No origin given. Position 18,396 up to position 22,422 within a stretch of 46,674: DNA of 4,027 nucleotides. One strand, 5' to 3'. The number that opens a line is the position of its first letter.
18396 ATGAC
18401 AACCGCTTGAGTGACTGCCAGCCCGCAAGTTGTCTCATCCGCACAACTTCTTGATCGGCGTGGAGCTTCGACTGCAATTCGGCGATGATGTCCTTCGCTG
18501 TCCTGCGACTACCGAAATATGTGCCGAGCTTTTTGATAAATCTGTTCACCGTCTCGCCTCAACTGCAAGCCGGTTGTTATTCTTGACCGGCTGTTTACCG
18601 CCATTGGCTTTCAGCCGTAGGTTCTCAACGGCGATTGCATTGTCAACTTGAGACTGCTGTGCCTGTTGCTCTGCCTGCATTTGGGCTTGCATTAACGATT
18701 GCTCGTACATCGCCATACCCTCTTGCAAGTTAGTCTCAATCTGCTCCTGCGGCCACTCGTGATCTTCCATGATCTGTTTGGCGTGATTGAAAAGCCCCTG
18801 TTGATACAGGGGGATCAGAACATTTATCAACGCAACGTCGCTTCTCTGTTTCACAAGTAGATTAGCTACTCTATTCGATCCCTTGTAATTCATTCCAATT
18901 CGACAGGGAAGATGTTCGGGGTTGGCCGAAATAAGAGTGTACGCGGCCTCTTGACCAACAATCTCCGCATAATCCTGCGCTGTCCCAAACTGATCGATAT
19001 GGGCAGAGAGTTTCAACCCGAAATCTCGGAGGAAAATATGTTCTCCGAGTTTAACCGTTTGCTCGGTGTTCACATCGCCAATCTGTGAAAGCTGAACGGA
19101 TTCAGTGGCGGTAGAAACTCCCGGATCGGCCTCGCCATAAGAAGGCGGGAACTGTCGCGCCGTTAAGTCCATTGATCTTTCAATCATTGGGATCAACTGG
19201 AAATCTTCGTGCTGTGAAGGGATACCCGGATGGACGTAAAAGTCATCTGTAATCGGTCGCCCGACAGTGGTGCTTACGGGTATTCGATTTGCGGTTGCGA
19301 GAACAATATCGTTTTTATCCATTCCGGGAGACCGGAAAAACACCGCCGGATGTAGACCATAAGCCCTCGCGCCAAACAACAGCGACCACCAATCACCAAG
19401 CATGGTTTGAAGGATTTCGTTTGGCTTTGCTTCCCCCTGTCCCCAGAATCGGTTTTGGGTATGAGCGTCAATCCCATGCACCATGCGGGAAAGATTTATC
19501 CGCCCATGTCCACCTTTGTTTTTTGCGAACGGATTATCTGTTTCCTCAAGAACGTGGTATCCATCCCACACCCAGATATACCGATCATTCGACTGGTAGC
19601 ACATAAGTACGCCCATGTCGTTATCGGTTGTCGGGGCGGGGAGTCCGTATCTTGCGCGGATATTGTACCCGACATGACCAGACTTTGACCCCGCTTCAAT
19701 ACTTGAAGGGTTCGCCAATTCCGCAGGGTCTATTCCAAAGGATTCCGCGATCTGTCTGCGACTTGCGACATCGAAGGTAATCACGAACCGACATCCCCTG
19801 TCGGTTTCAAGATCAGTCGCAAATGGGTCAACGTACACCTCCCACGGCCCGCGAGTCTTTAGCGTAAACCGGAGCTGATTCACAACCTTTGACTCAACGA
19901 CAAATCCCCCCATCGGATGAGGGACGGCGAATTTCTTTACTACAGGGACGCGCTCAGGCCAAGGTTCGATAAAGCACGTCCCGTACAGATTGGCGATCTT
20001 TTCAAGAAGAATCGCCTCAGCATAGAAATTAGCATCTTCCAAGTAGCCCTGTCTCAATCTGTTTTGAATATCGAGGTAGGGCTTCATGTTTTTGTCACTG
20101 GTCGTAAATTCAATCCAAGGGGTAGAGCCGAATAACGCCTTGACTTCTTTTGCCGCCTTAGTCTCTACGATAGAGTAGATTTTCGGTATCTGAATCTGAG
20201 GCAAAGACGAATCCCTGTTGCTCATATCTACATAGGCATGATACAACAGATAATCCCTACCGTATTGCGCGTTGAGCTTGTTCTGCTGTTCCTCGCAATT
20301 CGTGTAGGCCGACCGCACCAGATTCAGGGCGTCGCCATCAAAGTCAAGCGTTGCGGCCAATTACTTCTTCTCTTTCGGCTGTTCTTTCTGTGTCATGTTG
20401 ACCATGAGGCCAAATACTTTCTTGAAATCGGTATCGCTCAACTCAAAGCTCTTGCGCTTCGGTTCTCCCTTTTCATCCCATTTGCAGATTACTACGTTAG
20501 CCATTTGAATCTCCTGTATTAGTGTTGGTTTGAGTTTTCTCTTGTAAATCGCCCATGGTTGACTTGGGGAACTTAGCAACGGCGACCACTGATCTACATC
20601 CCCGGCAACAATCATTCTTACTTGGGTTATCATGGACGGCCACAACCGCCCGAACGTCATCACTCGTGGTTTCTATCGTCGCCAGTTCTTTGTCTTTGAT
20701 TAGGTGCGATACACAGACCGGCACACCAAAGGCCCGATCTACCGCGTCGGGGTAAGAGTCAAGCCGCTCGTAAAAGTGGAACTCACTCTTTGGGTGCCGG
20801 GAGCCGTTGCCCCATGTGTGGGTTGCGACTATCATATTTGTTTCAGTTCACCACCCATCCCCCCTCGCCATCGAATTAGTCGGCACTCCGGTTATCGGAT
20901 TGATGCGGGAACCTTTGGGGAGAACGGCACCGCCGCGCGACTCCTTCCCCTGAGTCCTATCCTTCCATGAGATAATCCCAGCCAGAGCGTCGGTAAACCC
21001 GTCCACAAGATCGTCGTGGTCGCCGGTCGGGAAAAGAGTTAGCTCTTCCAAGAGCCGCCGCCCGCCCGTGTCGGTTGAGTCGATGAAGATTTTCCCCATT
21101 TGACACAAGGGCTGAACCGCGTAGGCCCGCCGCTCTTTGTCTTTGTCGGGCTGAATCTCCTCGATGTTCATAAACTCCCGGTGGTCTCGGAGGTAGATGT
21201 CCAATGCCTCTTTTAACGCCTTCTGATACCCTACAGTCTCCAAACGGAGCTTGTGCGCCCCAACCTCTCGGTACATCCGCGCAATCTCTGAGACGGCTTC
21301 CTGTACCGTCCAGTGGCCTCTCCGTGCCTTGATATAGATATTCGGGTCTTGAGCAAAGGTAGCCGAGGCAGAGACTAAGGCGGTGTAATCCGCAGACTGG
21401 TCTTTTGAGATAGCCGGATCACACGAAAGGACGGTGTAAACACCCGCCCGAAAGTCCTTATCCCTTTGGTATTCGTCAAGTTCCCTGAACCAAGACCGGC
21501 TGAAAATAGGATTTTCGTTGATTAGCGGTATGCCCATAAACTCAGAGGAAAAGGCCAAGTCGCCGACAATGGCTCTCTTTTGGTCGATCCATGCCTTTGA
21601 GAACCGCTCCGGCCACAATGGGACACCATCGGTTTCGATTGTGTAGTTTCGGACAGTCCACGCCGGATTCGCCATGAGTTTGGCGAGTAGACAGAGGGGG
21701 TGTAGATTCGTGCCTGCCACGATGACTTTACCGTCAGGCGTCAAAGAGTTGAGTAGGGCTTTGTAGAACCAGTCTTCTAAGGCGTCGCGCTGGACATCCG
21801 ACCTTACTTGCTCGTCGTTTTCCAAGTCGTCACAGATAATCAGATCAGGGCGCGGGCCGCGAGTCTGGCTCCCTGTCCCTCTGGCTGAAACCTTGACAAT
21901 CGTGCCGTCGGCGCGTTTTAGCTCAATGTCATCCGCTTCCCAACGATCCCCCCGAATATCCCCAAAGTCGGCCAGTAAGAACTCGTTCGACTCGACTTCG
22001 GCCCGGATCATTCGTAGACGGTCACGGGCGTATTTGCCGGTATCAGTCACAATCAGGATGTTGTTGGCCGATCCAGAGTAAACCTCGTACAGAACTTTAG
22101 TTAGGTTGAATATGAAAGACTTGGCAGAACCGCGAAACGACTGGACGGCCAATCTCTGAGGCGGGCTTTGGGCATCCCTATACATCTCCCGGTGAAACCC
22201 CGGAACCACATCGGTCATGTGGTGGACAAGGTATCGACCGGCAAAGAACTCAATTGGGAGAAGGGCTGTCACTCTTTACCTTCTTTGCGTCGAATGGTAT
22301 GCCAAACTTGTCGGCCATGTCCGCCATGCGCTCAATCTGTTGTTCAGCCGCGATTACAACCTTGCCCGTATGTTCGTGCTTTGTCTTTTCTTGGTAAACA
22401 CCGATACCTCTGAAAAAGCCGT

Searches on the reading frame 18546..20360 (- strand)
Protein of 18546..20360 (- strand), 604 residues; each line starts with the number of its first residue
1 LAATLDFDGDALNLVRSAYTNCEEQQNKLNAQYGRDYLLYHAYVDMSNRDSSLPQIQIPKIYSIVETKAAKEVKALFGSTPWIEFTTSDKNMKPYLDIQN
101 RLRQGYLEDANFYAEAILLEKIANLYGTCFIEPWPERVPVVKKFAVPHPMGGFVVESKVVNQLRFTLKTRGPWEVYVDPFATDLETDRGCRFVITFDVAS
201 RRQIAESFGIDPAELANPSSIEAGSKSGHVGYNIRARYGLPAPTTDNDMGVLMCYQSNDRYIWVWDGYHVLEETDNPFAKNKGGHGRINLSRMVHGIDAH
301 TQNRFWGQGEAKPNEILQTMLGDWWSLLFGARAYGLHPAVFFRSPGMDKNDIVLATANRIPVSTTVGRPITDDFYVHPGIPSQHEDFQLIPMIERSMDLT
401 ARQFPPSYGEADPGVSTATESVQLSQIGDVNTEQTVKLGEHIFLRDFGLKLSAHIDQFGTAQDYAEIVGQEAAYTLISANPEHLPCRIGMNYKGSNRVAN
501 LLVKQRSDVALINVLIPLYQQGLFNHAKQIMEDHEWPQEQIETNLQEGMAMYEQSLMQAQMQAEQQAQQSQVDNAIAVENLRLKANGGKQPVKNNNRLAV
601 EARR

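Call 25: search_protein_families(library=pfam, proteins=[window:18546-20360:-], max_evalue=0.01)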
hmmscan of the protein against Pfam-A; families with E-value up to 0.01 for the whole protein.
window:18546-20360:- (604 aa): 0 families

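Call 104: search_dna_similar(query=window:18546-20360:-, collection=phages, mode=protein, max_evalue=0.001, max_rows=12)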
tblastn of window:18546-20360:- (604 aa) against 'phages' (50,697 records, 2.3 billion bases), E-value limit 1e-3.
No match.

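Call 106: search_protein_families(library=phrogs, proteins=[window:18546-20360:-], max_evalue=0.001)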
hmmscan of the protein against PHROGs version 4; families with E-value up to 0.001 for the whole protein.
window:18546-20360:- (604 aa): 0 families

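Call 109: search_solved_structures(query=window:18546-20360:-, max_evalue=1)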
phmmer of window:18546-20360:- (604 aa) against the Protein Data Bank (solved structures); distinct sequences matched with E-value up to 1: 0.

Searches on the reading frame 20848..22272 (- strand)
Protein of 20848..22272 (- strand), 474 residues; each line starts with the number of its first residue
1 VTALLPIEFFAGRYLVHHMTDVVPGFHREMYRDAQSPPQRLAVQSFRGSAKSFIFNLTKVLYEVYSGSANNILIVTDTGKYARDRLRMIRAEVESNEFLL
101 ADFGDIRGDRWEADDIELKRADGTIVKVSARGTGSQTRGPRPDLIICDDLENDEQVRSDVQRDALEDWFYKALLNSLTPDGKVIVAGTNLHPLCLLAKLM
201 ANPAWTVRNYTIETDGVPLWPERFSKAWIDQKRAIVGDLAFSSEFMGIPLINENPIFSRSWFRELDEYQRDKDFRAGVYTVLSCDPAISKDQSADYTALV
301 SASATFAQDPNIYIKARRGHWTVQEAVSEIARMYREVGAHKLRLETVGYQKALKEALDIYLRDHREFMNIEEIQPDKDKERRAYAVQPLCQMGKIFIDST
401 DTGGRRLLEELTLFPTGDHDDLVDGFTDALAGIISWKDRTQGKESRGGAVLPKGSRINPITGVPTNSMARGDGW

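Call 25: search_protein_families(library=pfam, proteins=[window:20848-22272:-], max_evalue=0.01)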
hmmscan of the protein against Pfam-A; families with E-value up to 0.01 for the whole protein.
window:20848-22272:- (474 aa): 0 families

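Call 45: search_dna_similar(query=window:20848-22272:-, collection=phages, mode=protein, max_evalue=0.001, max_rows=20)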
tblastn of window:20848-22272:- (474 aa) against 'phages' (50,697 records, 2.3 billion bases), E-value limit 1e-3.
Records with a match: 1446; places in all: 1447; records where one place covers at least 80% of the query: 206.
Best place of each record, by identity: <60% 1446.
By first word of the organism name: Mycobacterium 359; Pseudomonas 256; Vibrio 134; Ralstonia 115; Microbacterium 78; Bacteriophage 32; Bacillus 30; Klebsiella 30; Rhizobium 29; Bacteroides 27; and 82 more.
By host as written in the record: Mycobacterium smegmatis mc2 155 269; - 180; Pseudomonas aeruginosa 94; Ralstonia solanacearum 69; Mycobacterium smegmatis mc#155 58; Pseudomonas aeruginosa PA14 32; Microbacterium foliorum NRRL B-24224 27; Microbacterium paraoxydans NWU1 25; and 343 more.
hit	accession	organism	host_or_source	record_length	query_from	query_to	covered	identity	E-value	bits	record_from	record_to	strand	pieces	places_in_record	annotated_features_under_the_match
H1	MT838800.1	Bacteriophage sp.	human fecal samples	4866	10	429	89%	30.5%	9e-43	167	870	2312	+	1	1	record has no annotation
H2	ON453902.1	Clostridium phage Villandry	Enterocloster clostridioformis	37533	3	457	96%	27.5%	6e-37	150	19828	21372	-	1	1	terminase large subunit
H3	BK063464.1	Mushuvirus mushu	Oscillospiraceae sp. ER4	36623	7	430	89%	29.0%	8e-43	168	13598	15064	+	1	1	terminase large subunit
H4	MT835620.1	Bacteriophage sp.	human fecal samples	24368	7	430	89%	28.8%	4e-43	169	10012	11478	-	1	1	record has no annotation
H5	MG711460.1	Faecalibacterium phage FP_Mushu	Faecalibacterium prausnitzii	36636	7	430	89%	28.8%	4e-43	169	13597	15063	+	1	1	terminase large subunit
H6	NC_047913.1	Faecalibacterium phage FP_Mushu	Faecalibacterium prausnitzii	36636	7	430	89%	28.8%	4e-43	169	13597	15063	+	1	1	terminase large subunit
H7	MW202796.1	Caudoviricetes sp.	Manatee Spring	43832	7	427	89%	27.5%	4e-33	139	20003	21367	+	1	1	terminase large subunit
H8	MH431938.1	Paenibacillus phage C7Cdelta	Paenibacillus larvae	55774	24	471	95%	25.6%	1e-21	104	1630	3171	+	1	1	terminase large subunit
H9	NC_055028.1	Paenibacillus phage C7Cdelta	Paenibacillus larvae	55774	24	471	95%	25.6%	1e-21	104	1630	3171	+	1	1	terminase large subunit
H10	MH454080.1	Paenibacillus phage Ley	Paenibacillus larvae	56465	24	471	95%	25.6%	1e-21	104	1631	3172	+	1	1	terminase large subunit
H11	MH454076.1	Paenibacillus phage Ash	Paenibacillus larvae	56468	24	471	95%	25.6%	1e-21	104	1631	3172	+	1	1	terminase large subunit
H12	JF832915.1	Haemophilus phage SuMu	Haemophilus parasuis 34086b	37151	7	426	89%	26.8%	1e-26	120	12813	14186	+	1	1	terminase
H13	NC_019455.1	Haemophilus phage SuMu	Haemophilus parasuis 34086b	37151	7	426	89%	26.8%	1e-26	120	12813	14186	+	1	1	terminase large subunit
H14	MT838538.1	Bacteriophage sp.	human fecal samples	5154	47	437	82%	28.7%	3e-25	115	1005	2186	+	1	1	record has no annotation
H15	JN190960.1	Rhodobacter phage RcapMu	Rhodobacter capsulatus SB1003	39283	7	426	89%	26.6%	3e-23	109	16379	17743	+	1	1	large terminase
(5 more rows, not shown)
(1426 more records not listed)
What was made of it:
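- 15947..22272 (-): Head module without signals: terminase large subunit (20848-22272), portal (18546-20360), 137 aa, scaffold-like 313 aa, and capsid-position 392 aa (15947-17125). The terminase matches annotated terminases by tblastn (call 45).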
